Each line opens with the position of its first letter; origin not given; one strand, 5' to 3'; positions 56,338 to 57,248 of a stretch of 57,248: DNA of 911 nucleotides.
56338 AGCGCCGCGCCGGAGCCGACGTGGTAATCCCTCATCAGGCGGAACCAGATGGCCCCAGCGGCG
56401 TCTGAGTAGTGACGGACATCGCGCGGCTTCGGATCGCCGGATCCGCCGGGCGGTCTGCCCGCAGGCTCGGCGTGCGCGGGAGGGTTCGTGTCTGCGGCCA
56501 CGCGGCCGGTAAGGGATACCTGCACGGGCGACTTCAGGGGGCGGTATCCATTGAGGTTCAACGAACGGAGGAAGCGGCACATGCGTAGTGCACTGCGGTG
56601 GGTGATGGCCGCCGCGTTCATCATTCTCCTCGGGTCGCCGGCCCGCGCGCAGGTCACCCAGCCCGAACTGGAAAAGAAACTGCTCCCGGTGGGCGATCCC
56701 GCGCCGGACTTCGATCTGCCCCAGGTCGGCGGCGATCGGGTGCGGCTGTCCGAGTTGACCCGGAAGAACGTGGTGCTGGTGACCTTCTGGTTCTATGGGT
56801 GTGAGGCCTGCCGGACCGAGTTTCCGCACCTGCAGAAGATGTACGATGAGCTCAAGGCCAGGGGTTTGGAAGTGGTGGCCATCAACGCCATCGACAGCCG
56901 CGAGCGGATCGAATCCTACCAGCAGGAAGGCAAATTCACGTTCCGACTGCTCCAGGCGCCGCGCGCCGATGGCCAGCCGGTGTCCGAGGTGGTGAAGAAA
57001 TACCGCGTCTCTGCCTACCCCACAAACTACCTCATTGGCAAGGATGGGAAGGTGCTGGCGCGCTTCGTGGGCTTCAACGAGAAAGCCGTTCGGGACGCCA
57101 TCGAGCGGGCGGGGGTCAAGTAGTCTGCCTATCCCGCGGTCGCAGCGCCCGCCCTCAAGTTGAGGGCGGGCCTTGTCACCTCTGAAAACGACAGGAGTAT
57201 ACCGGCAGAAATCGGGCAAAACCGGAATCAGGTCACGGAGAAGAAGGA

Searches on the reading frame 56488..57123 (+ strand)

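Call 8: search_protein_families(library=pfam, proteins=[window:56488-57123:+], max_evalue=0.001)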
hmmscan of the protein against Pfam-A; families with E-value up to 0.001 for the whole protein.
window:56488-57123:+ (211 aa): 4 families
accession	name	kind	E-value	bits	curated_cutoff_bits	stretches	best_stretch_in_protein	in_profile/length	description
PF00578.27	AhpC-TSA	-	8.2e-23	81.1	26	1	68-190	1-122/124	AhpC/TSA family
PF08534.16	Redoxin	-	4e-16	59.6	26.6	1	68-199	2-138/148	Redoxin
PF13905.12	Thioredoxin_8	-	3.4e-12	47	27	1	94-189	2-94/94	Thioredoxin-like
PF00085.26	Thioredoxin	-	1.9e-07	31.5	23.5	0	92-156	16-80/103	Thioredoxin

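Call 32: search_protein_families(library=ncbifam, proteins=[window:56488-57123:+], max_evalue=0.00001)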
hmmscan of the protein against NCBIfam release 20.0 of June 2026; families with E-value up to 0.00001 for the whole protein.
window:56488-57123:+ (211 aa): 9 families
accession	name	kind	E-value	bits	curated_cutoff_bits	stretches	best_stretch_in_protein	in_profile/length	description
NF002854.0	PRK03147.1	subfamily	1e-23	84.1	170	1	43-196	13-159/176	thiol-disulfide oxidoreductase ResA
NF041202.1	StoA_CxxC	exception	1.9e-13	50.6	210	1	73-195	34-150/163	endospore biogenesis thiol-disulfide oxidoreductase StoA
TIGR00385.1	dsbE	subfamily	1.4e-09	37.8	123.15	1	69-199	37-160/173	DsbE family thiol:disulfide interchange protein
NF047696.1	ThlDiSintTplARhiz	equivalog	3.4e-09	36.8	230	1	73-204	78-208/219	thiol:disulfide interchange protein TlpA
NF041054.1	WAxxUGC_long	equivalog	7.9e-09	35.3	300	1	72-137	84-146/354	ResA-like WAxxUGC motif-containing protein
NF006960.0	PRK09437.1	equivalog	3.5e-08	33.5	140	1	65-157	3-94/156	thioredoxin-dependent thiol peroxidase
NF040769.1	SelL_rel_redox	subfamily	6e-08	32.5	120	1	71-150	2-81/173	SelL-related redox protein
TIGR01068.1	thioredoxin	equivalog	2.8e-07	30.6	96.8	0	92-139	12-59/101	thioredoxin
NF011941.0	PRK15412.1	equivalog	9.6e-07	28.5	359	1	40-192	16-158/185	thiol:disulfide interchange protein DsbE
